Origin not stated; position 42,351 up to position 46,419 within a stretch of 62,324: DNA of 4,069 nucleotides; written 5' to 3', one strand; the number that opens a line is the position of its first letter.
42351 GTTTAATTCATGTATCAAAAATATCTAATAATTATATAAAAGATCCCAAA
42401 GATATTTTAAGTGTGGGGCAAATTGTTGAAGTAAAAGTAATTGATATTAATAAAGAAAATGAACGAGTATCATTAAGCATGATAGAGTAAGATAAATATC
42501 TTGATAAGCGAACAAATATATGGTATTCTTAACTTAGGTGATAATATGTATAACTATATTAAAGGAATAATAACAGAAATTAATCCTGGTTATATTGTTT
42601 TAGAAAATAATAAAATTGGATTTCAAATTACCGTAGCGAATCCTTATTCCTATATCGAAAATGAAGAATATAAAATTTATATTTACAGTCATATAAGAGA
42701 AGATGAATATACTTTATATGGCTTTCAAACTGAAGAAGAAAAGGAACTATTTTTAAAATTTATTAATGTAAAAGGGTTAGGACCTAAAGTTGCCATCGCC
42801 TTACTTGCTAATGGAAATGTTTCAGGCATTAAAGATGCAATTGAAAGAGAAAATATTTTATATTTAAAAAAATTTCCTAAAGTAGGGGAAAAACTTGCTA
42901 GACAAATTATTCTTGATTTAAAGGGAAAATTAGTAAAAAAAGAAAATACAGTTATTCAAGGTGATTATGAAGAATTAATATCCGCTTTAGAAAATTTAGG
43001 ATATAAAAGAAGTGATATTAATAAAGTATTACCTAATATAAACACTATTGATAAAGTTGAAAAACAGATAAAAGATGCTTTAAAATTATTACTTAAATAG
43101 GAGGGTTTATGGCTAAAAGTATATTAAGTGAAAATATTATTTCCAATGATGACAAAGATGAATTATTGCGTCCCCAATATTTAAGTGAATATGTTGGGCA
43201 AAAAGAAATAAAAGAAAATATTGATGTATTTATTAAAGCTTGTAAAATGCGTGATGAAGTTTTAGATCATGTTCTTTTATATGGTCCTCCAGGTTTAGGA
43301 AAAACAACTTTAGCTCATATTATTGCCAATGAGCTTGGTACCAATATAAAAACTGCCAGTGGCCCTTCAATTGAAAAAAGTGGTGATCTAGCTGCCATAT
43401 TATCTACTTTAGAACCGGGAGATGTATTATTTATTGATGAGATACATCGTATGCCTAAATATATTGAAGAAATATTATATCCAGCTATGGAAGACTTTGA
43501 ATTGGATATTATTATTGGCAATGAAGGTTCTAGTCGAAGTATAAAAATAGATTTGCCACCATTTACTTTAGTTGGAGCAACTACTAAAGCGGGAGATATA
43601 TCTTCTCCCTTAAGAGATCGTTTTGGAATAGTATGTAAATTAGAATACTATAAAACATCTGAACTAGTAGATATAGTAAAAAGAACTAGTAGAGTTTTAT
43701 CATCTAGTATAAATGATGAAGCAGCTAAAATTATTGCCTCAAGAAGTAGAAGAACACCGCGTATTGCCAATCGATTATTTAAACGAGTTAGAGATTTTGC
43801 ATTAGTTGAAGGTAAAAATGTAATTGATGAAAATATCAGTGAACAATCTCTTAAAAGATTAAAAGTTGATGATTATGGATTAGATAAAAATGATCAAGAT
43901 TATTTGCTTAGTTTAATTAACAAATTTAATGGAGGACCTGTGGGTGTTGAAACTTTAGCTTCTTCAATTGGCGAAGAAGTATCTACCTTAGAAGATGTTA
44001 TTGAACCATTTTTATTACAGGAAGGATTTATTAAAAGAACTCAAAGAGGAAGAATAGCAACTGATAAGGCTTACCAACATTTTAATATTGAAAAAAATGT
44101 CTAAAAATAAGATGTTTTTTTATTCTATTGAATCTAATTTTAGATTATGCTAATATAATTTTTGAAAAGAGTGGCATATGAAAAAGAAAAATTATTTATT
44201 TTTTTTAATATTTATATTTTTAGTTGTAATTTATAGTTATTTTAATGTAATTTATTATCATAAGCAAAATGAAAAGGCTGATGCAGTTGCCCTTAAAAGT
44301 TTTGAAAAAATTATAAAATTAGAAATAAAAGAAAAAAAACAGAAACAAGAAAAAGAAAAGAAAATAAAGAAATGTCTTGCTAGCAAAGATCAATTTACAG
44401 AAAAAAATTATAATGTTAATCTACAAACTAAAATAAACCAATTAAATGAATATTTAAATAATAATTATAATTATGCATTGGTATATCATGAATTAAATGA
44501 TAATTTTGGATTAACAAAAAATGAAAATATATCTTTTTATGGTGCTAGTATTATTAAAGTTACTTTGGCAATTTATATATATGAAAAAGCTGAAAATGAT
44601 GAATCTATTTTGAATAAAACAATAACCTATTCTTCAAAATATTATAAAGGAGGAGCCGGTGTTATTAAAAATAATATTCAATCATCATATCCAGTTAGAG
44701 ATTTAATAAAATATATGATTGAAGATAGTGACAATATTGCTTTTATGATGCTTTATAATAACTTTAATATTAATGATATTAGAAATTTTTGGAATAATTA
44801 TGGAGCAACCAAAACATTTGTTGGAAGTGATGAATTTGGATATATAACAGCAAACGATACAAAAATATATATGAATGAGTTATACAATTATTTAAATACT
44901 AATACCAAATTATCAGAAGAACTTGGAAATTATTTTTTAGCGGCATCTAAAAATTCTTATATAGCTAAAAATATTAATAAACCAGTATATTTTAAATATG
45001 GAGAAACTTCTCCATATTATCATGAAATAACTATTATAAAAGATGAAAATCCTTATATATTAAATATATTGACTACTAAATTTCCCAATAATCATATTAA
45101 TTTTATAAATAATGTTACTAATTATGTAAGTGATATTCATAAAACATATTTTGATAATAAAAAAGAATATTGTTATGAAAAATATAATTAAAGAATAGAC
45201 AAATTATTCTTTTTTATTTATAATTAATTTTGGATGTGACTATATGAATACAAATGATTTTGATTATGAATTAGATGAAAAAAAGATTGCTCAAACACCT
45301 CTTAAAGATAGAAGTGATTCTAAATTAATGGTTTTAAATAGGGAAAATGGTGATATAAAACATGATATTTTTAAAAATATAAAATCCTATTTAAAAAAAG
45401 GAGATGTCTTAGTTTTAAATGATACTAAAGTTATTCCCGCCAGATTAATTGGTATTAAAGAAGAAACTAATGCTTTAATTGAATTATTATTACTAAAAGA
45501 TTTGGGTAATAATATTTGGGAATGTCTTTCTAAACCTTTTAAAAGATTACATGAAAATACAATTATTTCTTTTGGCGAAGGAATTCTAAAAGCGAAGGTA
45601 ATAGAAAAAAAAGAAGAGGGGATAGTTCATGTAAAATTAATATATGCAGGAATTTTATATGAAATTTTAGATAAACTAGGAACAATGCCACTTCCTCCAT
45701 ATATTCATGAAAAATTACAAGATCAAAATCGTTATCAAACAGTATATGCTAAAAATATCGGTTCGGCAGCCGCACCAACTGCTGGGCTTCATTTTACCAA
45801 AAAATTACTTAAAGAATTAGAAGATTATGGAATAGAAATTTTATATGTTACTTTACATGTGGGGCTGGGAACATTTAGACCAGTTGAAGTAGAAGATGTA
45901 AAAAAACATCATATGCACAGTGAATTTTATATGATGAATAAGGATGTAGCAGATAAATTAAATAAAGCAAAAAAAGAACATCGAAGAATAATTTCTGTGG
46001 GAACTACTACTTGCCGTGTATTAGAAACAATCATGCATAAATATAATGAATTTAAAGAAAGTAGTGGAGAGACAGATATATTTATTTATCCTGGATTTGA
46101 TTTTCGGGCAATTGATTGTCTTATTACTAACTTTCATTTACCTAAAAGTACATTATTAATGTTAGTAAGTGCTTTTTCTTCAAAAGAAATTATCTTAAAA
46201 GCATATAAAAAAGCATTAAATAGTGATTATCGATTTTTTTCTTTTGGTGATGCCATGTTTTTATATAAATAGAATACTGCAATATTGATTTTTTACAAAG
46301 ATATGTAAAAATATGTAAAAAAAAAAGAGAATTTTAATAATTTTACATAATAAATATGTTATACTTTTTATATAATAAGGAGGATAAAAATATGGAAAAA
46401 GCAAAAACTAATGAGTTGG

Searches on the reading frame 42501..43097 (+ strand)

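Call 11: search_protein_families(library=pfam, proteins=[window:42501-43097:+], max_evalue=0.01)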
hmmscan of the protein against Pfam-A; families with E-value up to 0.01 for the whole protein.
window:42501-43097:+ (199 aa): 4 families
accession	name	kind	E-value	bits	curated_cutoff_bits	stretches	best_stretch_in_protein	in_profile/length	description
PF01330.27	RuvA_N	-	4.5e-17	62.3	23.6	1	16-74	1-61/61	RuvA N terminal domain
PF07499.19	RuvA_C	-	2.4e-10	41.2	24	1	156-197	3-46/47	RuvA, C-terminal domain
PF14520.12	HHH_5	-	2.2e-09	38.1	27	1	84-141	1-56/57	Helix-hairpin-helix domain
PF10437.14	Lip_prot_lig_C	-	0.0099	16.2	24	0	153-192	40-79/85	Bacterial lipoate protein ligase C-terminus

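Call 12: search_protein_families(library=ncbifam, proteins=[window:42501-43097:+], max_evalue=0.01)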
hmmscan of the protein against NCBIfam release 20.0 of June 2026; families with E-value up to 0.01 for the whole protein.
window:42501-43097:+ (199 aa): 2 families
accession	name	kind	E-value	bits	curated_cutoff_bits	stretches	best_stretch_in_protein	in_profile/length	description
TIGR00084.2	ruvA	equivalog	1.2e-52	178.5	85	1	16-195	1-202/202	Holliday junction branch migration protein RuvA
NF011194.0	PRK14600.1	equivalog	1.2e-18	67.5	180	1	18-197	3-186/188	Holliday junction branch migration protein RuvA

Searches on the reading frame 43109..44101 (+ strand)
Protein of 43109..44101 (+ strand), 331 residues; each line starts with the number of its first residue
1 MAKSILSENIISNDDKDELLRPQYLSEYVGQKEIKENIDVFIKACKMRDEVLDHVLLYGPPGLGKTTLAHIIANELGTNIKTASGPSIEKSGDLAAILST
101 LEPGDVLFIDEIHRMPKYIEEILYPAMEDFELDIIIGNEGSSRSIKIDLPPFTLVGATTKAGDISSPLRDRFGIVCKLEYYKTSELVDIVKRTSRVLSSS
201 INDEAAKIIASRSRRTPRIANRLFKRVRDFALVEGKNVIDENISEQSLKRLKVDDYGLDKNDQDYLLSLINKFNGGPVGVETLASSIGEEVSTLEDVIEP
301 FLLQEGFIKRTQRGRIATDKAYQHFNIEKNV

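Call 11: search_protein_families(library=pfam, proteins=[window:43109-44101:+], max_evalue=0.01)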
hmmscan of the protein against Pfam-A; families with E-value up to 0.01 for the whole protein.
window:43109-44101:+ (331 aa): 23 families
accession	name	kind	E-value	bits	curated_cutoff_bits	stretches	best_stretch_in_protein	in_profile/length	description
PF05496.18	RuvB_N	-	4e-77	257.9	27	1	20-178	1-159/159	Holliday junction DNA helicase RuvB P-loop domain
PF05491.19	RuvB_C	-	1.1e-28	99.4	24.7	1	256-325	2-71/72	RuvB C-terminal winged helix domain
PF17864.7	AAA_lid_4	-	1.6e-26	92.3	27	1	181-254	1-74/74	RuvB AAA lid domain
PF00004.35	AAA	-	2.9e-21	76.7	21.2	1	55-178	1-129/131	ATPase family associated with various cellular activities (AAA)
PF07728.20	AAA_5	-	1.3e-09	38.6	22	1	54-172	1-139/139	AAA domain (dynein-related subfamily)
PF13173.12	AAA_14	-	1.2e-05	25.8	27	1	55-136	5-95/129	AAA domain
PF06068.19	TIP49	-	1.5e-05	24.8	23.8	1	27-81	25-79/347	TIP49 P-loop domain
PF00910.28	RNA_helicase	-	3.4e-05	24.7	21.5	1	55-121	1-69/105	RNA helicase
PF05673.19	DUF815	-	3.4e-05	23.6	23.8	0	31-79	37-80/249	Protein of unknown function (DUF815)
PF01078.27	Mg_chelatase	-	5.8e-05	23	20.3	0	53-74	23-44/207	Magnesium chelatase, subunit ChlI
PF13191.12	AAA_16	-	0.00036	21.5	32.6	1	52-79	24-51/167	AAA ATPase domain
PF00158.32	Sigma54_activat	-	0.00055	20.1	20.2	0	104-147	94-133/168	Sigma-54 interaction domain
PF13401.12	AAA_22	-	0.00064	20.5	27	0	55-77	8-30/130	AAA domain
PF20720.3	nSTAND3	-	0.00076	19.6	27.2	1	53-78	18-43/155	Novel STAND NTPase 3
PF07726.17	AAA_3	-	0.0011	19.4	27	0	54-81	1-28/131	ATPase family associated with various cellular activities (AAA)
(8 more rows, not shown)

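Call 12: search_protein_families(library=ncbifam, proteins=[window:43109-44101:+], max_evalue=0.01)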
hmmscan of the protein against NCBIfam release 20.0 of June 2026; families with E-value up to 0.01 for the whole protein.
window:43109-44101:+ (331 aa): 55 families (the best 25 are shown)
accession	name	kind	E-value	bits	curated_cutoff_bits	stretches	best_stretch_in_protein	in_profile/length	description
NF000868.0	PRK00080.1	equivalog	3.6e-150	499.4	282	1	12-329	11-328/330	Holliday junction branch migration DNA helicase RuvB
TIGR00635.1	ruvB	equivalog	1.7e-141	470.6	299.05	1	24-326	2-304/305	Holliday junction branch migration DNA helicase RuvB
TIGR02903.1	spore_lon_C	equivalog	8.2e-13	47.7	678.8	1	16-76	144-199/615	Lon family ATP-dependent protease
NF009881.0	PRK13341.1-2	equivalog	3.4e-12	45.1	651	1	17-136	19-141/736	AAA family ATPase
NF009882.0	PRK13341.1-3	equivalog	7.5e-12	44.1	1197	1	10-135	13-143/734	AAA family ATPase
NF009883.0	PRK13341.1-4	equivalog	1.2e-10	39.9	668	1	18-133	23-142/729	AAA family ATPase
NF003229.0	PRK04195.1-5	equivalog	1.6e-10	40.3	280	1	21-79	12-71/413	replication factor C large subunit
NF003230.0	PRK04195.1-6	equivalog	4.3e-10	38.8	441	1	19-79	7-66/494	replication factor C large subunit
NF003233.0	PRK04195.2-3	equivalog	2.3e-09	36.6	471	1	20-81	7-67/504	replication factor C large subunit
NF001679.0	PRK00440.1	equivalog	7.8e-09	35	303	1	19-76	11-63/322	replication factor C small subunit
TIGR02902.1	spore_lonB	equivalog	1.2e-08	34.1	723.3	1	18-77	57-111/531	ATP-dependent protease LonB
NF009880.0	PRK13341.1-1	equivalog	2.7e-08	32.6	891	1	11-214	3-190/599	AAA family ATPase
TIGR03922.1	T7SS_EccA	equivalog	5.1e-08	31.9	466.65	1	52-76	312-336/557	type VII secretion AAA-ATPase EccA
TIGR02397.1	dnaX_nterm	equivalog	4.3e-07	29.5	250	1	21-77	9-61/355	DNA polymerase III subunit gamma/tau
NF003226.0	PRK04195.1-1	equivalog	6.8e-07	28.6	588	1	21-76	9-64/405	replication factor C large subunit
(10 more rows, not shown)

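Call 44: find_homologous_proteins(query=window:43109-44101:+, max_evalue=1e-100)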
Query window:43109-44101:+ (331 aa): 7991 proteins with E <= 1e-100 among 8000 candidates; the best 120 are listed.
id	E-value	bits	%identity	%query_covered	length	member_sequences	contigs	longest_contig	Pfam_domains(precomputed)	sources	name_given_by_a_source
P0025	8.3e-211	717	100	100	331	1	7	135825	PF13173.13,PF06068.20,PF05491.20,PF17864.8,PF00004.36,PF05496.19,PF07728.21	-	-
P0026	1.2e-210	716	100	100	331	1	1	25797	PF13173.13,PF06068.20,PF05491.20,PF17864.8,PF00004.36,PF05496.19,PF07728.21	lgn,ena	-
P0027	7.7e-209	710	99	100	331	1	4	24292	PF13173.13,PF06068.20,PF05491.20,PF17864.8,PF00004.36,PF05496.19,PF07728.21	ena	-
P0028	9.6e-187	638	87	100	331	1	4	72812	PF13173.13,PF05491.20,PF17864.8,PF00004.36,PF05496.19,PF07728.21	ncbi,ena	-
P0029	2.0e-182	624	86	100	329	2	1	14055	PF13173.13,PF05491.20,PF17864.8,PF00004.36,PF05673.20,PF05496.19,PF07728.21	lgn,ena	-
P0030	5.3e-165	566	79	99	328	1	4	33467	PF13173.13,PF05491.20,PF17864.8,PF00004.36,PF05496.19,PF07728.21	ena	-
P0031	7.4e-163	559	77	98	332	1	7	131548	PF13173.13,PF06068.20,PF05491.20,PF17864.8,PF00004.36,PF05496.19,PF07728.21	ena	-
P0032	8.3e-163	559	-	-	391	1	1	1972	PF13173.13,PF06068.20,PF05491.20,PF17864.8,PF00004.36,PF05496.19,PF07728.21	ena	-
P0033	1.1e-162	559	76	99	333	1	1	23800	PF13173.13,PF06068.20,PF05491.20,PF17864.8,PF00004.36,PF05496.19,PF07728.21,PF01078.28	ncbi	-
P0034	3.6e-162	557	79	97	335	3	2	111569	PF13173.13,PF05491.20,PF17864.8,PF00004.36,PF05496.19,PF07728.21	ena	-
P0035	3.8e-162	557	75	99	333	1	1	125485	PF13173.13,PF06068.20,PF05491.20,PF17864.8,PF00004.36,PF05496.19,PF07728.21,PF01078.28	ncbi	-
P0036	5.1e-162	557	75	100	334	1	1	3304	PF13173.13,PF05491.20,PF17864.8,PF00004.36,PF05496.19,PF07728.21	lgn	-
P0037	7.9e-162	556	78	100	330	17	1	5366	PF13173.13,PF06068.20,PF05491.20,PF17864.8,PF00004.36,PF05496.19,PF07728.21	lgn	-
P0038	4.4e-161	553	78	98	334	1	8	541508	PF13173.13,PF05491.20,PF17864.8,PF00004.36,PF05496.19,PF07728.21,PF01078.28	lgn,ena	-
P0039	4.5e-161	553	78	98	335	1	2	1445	PF13173.13,PF05491.20,PF17864.8,PF00004.36,PF05496.19,PF07728.21,PF01078.28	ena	-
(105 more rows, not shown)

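Call 46: find_encoding_contigs(protein=P0025, flank=10000, max_places=10)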
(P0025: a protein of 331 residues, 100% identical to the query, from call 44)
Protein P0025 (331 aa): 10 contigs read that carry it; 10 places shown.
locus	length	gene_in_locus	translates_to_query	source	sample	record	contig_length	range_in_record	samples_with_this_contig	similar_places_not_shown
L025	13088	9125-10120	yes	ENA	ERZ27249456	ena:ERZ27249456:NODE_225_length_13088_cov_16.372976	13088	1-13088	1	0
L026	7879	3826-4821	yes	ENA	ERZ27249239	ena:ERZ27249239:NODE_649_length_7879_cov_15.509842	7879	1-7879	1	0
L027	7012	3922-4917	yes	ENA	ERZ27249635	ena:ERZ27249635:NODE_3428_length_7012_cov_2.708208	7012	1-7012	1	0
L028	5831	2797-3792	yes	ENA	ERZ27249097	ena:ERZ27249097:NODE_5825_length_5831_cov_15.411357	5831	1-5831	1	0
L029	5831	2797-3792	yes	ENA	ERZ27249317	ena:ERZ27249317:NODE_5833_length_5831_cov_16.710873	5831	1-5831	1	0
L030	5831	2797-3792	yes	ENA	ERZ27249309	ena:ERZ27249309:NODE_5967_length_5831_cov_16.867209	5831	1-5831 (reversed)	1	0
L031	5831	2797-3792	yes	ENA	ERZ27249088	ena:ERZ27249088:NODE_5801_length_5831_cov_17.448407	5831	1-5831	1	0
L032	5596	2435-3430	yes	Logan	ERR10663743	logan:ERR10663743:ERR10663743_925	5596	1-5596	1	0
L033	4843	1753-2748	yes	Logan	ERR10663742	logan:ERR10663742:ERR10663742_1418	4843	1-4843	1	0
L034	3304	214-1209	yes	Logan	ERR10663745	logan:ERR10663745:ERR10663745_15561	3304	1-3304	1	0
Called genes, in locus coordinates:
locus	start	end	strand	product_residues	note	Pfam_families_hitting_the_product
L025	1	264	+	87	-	?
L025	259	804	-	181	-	PF04011:LemA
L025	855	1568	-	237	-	PF01048:PNP_UDP_1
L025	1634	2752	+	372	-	PF01966:HD, PF13286:HD_assoc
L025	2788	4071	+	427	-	PF05193:Peptidase_M16_C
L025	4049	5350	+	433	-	PF00675:Peptidase_M16, PF05193:Peptidase_M16_C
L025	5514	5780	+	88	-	PF01553:Acyltransferase (weak)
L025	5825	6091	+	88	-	PF01553:Acyltransferase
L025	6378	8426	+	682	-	PF09371:Tex_N, PF22706:Tex_central_region, PF16921:Tex_YqgF, PF14639:YqgF (weak), PF14635:HHH_7 (weak), PF12836:HHH_3, PF17674:HHH_9, PF00575:S1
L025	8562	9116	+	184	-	PF01330:RuvA_N, PF14520:HHH_5, PF07499:RuvA_C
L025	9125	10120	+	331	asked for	PF06068:TIP49 (faint), PF05496:RuvB_N, PF00004:AAA, PF07728:AAA_5, PF13173:AAA_14 (weak), PF17864:AAA_lid_4, PF05491:WHD_RuvB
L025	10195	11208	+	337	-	PF13354:Beta-lactamase2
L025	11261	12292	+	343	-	PF02547:Queuosine_synth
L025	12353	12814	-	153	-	-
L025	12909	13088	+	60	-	?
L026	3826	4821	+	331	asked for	PF06068:TIP49 (faint), PF05496:RuvB_N, PF00004:AAA, PF07728:AAA_5, PF13173:AAA_14 (weak), PF17864:AAA_lid_4, PF05491:WHD_RuvB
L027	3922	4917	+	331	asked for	PF06068:TIP49 (faint), PF05496:RuvB_N, PF00004:AAA, PF07728:AAA_5, PF13173:AAA_14 (weak), PF17864:AAA_lid_4, PF05491:WHD_RuvB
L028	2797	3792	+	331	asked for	PF06068:TIP49 (faint), PF05496:RuvB_N, PF00004:AAA, PF07728:AAA_5, PF13173:AAA_14 (weak), PF17864:AAA_lid_4, PF05491:WHD_RuvB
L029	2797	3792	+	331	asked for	PF06068:TIP49 (faint), PF05496:RuvB_N, PF00004:AAA, PF07728:AAA_5, PF13173:AAA_14 (weak), PF17864:AAA_lid_4, PF05491:WHD_RuvB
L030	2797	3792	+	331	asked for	PF06068:TIP49 (faint), PF05496:RuvB_N, PF00004:AAA, PF07728:AAA_5, PF13173:AAA_14 (weak), PF17864:AAA_lid_4, PF05491:WHD_RuvB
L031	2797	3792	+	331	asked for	PF06068:TIP49 (faint), PF05496:RuvB_N, PF00004:AAA, PF07728:AAA_5, PF13173:AAA_14 (weak), PF17864:AAA_lid_4, PF05491:WHD_RuvB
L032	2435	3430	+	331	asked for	PF06068:TIP49 (faint), PF05496:RuvB_N, PF00004:AAA, PF07728:AAA_5, PF13173:AAA_14 (weak), PF17864:AAA_lid_4, PF05491:WHD_RuvB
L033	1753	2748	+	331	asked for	PF06068:TIP49 (faint), PF05496:RuvB_N, PF00004:AAA, PF07728:AAA_5, PF13173:AAA_14 (weak), PF17864:AAA_lid_4, PF05491:WHD_RuvB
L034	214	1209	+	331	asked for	PF06068:TIP49 (faint), PF05496:RuvB_N, PF00004:AAA, PF07728:AAA_5, PF13173:AAA_14 (weak), PF17864:AAA_lid_4, PF05491:WHD_RuvB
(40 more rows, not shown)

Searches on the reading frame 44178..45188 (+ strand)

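Call 11: search_protein_families(library=pfam, proteins=[window:44178-45188:+], max_evalue=0.01)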
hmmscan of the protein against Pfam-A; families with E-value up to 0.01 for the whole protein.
window:44178-45188:+ (337 aa): 1 family
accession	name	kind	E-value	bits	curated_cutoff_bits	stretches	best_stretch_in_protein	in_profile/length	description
PF13354.11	Beta-lactamase2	-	1.1e-25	90.7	22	1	102-299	3-214/214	Beta-lactamase enzyme family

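Call 12: search_protein_families(library=ncbifam, proteins=[window:44178-45188:+], max_evalue=0.01)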
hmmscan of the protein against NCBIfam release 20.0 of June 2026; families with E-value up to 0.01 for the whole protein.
window:44178-45188:+ (337 aa): 3 families
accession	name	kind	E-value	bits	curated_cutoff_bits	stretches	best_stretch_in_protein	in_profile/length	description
NF033103.1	bla_class_A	equivalog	2.3e-09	36.8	200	1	106-215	20-131/257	class A beta-lactamase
NF012099.1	SubclassA2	equivalog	2.5e-06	26.9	320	1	103-264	21-185/275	class A beta-lactamase, subclass A2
NF040547.1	blaSFC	exception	0.0015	17.8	680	1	104-194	56-144/309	SFC family carbapenem-hydrolyzing class A beta-lactamase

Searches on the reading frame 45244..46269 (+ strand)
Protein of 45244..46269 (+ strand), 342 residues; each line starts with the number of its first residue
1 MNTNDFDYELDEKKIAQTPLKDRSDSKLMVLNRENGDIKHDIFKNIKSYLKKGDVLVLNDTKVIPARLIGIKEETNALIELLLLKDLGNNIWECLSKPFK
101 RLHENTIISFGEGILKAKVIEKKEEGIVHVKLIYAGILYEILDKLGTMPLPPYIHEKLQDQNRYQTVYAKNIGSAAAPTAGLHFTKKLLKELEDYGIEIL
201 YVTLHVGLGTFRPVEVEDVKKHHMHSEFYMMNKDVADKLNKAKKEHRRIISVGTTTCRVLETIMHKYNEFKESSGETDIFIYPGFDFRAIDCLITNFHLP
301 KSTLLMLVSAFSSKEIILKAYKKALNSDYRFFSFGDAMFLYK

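Call 11: search_protein_families(library=pfam, proteins=[window:45244-46269:+], max_evalue=0.01)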
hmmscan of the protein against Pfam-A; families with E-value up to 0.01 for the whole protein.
window:45244-46269:+ (342 aa): 2 families
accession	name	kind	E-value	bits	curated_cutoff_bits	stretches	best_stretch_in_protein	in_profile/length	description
PF02547.20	Queuosine_synth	-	4.7e-134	447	25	1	4-340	2-322/322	Queuosine biosynthesis protein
PF04278.17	Tic22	-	0.0063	16.3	23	0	224-287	175-238/244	Tic22-like family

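Call 12: search_protein_families(library=ncbifam, proteins=[window:45244-46269:+], max_evalue=0.01)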
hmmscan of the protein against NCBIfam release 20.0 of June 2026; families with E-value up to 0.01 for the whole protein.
window:45244-46269:+ (342 aa): 3 families
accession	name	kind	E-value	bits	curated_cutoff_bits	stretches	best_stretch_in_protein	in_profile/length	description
NF001140.0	PRK00147.1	equivalog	4.5e-141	469.8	324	1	1-341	1-343/346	tRNA preQ1(34) S-adenosylmethionine ribosyltransferase-isomerase QueA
TIGR00113.1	queA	equivalog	6.2e-125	416.7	267.45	1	1-340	2-344/345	tRNA preQ1(34) S-adenosylmethionine ribosyltransferase-isomerase QueA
NF002398.0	PRK01424.1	equivalog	1.9e-85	287.3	588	2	156-342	179-364/366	tRNA preQ1(34) S-adenosylmethionine ribosyltransferase-isomerase QueA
